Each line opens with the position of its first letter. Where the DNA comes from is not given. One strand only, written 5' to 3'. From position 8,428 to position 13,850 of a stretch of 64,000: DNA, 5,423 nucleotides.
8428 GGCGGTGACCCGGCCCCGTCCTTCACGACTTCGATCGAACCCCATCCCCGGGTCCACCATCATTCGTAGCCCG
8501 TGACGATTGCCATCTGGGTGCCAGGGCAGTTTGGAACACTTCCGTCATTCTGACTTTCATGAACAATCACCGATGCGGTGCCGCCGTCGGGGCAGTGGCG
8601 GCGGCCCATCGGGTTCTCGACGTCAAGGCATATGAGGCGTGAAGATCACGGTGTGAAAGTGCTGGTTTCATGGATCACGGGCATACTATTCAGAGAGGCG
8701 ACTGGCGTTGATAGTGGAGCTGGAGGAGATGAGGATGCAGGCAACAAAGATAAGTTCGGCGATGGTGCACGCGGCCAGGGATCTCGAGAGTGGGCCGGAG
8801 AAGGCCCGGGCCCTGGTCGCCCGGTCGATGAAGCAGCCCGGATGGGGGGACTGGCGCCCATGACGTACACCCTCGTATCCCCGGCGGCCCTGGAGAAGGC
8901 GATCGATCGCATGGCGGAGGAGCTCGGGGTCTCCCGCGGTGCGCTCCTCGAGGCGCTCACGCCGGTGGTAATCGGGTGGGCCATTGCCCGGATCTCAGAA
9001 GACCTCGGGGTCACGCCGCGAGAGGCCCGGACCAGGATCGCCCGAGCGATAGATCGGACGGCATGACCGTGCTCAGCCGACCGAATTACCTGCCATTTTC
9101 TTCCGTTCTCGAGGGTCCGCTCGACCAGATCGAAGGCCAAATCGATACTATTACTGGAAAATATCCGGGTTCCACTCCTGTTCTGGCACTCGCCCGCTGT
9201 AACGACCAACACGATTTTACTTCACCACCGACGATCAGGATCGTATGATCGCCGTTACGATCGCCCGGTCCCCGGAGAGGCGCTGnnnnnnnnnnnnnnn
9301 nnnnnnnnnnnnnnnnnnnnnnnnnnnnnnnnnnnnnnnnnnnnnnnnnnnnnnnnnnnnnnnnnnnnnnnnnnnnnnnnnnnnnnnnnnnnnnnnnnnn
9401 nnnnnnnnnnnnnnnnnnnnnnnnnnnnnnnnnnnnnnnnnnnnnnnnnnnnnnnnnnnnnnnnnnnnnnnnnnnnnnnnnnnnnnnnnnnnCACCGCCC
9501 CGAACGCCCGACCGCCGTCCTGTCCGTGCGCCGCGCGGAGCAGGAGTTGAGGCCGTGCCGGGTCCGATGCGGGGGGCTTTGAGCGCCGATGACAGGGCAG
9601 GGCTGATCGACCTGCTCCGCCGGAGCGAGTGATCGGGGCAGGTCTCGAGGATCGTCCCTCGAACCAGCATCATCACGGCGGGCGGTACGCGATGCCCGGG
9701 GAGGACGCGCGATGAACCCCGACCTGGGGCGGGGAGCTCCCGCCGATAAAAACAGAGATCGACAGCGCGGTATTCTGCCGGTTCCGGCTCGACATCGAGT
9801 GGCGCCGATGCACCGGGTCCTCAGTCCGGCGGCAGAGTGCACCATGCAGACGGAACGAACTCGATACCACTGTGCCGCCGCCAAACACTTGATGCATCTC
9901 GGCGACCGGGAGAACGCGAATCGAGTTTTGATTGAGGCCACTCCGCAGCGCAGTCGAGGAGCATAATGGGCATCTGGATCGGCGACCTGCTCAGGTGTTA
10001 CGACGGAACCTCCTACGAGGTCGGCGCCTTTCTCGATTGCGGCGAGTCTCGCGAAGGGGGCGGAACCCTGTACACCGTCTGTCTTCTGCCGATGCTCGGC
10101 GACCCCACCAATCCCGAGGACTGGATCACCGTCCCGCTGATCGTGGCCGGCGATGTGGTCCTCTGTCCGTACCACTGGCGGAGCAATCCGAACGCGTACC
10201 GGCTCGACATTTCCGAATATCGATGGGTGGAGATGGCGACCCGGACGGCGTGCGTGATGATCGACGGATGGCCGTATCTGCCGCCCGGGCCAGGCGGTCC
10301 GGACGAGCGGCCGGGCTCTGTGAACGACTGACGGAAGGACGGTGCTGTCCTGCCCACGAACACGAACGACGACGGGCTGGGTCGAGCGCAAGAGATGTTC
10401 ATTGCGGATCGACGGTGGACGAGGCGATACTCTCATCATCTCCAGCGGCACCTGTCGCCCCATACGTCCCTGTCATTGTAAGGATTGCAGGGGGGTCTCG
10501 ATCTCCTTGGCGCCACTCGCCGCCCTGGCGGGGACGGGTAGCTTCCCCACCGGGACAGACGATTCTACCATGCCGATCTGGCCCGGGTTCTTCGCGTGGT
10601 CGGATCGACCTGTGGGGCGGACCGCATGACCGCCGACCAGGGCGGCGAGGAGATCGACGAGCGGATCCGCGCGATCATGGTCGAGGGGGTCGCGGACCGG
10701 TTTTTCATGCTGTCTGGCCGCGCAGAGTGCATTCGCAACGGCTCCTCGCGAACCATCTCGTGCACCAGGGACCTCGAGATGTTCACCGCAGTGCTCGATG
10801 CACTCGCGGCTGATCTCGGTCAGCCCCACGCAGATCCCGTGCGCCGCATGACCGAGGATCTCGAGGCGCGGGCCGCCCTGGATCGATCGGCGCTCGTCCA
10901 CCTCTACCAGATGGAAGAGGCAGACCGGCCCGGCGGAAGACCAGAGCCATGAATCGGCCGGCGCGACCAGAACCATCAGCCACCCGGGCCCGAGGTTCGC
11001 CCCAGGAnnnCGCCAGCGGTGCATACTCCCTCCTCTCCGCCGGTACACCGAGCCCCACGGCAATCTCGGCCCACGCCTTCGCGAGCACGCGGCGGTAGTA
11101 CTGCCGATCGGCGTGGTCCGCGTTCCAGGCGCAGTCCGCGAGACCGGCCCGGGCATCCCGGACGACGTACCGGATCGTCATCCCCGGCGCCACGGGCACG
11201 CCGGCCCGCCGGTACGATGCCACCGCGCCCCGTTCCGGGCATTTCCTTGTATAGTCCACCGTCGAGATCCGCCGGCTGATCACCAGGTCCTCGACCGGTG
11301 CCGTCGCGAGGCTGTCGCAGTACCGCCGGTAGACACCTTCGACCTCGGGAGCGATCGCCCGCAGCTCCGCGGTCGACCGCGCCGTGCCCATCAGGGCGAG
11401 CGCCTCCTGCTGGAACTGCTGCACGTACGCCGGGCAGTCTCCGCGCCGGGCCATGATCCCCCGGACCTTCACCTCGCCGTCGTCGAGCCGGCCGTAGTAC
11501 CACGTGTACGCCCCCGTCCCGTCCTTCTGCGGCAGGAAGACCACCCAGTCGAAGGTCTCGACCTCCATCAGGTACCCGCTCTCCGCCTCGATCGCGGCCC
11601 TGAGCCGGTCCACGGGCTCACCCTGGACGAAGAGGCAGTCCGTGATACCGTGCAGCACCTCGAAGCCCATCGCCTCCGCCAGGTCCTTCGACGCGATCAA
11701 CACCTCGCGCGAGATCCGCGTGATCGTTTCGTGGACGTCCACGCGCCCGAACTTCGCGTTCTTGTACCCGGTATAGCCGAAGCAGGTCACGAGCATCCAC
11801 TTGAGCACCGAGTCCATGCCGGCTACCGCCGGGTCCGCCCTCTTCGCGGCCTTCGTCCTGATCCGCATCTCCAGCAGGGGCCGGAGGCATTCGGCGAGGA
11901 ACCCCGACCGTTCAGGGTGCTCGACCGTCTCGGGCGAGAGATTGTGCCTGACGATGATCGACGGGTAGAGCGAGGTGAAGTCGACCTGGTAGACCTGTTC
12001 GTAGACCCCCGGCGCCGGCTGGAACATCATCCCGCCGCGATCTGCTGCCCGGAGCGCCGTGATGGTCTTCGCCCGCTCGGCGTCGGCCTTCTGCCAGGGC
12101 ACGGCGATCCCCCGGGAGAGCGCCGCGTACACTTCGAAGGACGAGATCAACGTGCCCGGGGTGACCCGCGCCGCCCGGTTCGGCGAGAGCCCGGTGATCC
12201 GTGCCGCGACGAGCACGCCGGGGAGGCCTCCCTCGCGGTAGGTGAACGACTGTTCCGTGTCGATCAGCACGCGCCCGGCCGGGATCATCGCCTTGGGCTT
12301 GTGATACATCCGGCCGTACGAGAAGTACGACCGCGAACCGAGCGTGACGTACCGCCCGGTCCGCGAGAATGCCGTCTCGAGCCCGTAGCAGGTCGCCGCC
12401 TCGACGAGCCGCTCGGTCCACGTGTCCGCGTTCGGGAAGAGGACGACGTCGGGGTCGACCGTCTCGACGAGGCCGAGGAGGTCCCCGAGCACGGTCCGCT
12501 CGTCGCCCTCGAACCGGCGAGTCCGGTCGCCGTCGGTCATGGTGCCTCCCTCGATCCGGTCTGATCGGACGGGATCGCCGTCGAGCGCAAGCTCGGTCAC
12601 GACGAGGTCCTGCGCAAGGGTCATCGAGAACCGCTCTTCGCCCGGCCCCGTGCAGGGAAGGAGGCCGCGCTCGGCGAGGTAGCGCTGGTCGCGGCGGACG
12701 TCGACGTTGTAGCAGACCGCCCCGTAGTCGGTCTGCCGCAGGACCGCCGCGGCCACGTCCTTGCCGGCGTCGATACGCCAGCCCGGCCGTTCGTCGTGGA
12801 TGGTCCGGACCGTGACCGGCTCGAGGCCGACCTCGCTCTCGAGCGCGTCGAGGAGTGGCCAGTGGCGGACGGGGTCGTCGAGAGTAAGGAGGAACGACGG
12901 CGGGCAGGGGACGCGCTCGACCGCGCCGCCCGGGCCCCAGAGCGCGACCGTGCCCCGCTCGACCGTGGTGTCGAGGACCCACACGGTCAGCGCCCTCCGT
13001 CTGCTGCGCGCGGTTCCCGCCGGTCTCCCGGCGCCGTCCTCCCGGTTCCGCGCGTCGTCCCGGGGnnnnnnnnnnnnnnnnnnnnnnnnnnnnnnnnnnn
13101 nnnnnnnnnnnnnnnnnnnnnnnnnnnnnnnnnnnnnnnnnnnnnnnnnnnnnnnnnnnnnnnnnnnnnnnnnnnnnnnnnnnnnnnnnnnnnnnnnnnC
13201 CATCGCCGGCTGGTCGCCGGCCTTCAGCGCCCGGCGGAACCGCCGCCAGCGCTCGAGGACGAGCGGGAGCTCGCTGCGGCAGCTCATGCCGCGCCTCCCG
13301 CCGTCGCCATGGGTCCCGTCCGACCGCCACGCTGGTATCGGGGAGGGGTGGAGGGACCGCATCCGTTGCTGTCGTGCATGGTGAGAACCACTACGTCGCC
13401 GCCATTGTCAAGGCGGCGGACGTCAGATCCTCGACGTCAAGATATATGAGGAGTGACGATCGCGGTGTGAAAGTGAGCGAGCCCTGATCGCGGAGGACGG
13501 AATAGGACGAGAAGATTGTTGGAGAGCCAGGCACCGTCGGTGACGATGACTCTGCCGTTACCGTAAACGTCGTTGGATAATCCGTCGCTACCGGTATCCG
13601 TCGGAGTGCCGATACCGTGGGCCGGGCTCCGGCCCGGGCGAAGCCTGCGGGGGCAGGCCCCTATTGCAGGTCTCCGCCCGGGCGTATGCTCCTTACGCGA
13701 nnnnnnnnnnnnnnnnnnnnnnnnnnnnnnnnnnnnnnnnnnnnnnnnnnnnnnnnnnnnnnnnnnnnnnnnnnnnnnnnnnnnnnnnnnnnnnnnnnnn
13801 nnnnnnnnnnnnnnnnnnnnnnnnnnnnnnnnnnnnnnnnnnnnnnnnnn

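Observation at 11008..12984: Short family-B DNA polymerase with intact motif A but degenerate exonuclease and motif-C residues, sitting in an island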

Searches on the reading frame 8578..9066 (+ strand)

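Call 4: search_protein_families(library=pfam, proteins=[window:8578-9066:+], max_evalue=0.1)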
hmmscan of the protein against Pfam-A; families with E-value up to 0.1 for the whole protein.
window:8578-9066:+ (162 aa): 4 families
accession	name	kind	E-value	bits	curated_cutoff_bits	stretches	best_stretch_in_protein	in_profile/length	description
PF08281.18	Sigma70_r4_2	-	0.00045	20.3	25.7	1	133-158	26-51/54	Sigma-70, region 4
PF01402.27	RHH_1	-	0.015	15.7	20.5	1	107-126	12-31/39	Ribbon-helix-helix protein, copG family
PF04967.18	HTH_10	-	0.018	15.2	23.1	0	109-127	26-44/53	HTH DNA binding domain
PF13404.12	HTH_AsnC-type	-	0.047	14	27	0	136-156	20-40/42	AsnC-type helix-turn-helix domain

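Call 6: search_protein_families(library=ncbifam, proteins=[window:8578-9066:+], max_evalue=0.1)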
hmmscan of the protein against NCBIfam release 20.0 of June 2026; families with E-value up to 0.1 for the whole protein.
window:8578-9066:+ (162 aa): 1 family
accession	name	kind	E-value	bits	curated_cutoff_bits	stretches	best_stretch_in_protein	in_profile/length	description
NF047399.1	BrnA_antitoxin_add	equivalog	0.018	15.2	60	1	102-125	40-63/70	type II toxin-antitoxin system BrnA family antitoxin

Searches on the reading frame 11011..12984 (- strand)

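Call 4: search_protein_families(library=pfam, proteins=[window:11011-12984:-], max_evalue=0.1)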
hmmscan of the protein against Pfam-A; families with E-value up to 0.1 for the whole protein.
window:11011-12984:- (658 aa): 1 family
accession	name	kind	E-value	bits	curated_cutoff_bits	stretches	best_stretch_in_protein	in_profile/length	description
PF00136.26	DNA_pol_B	-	1e-17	64.5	23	2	306-358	41-87/453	DNA polymerase family B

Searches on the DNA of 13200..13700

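Call 47: search_rna_families(source=window, start=13200, end=13700, threshold=evalue, max_evalue=1)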
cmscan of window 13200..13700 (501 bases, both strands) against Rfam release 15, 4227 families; matches with E-value up to 1: 0.
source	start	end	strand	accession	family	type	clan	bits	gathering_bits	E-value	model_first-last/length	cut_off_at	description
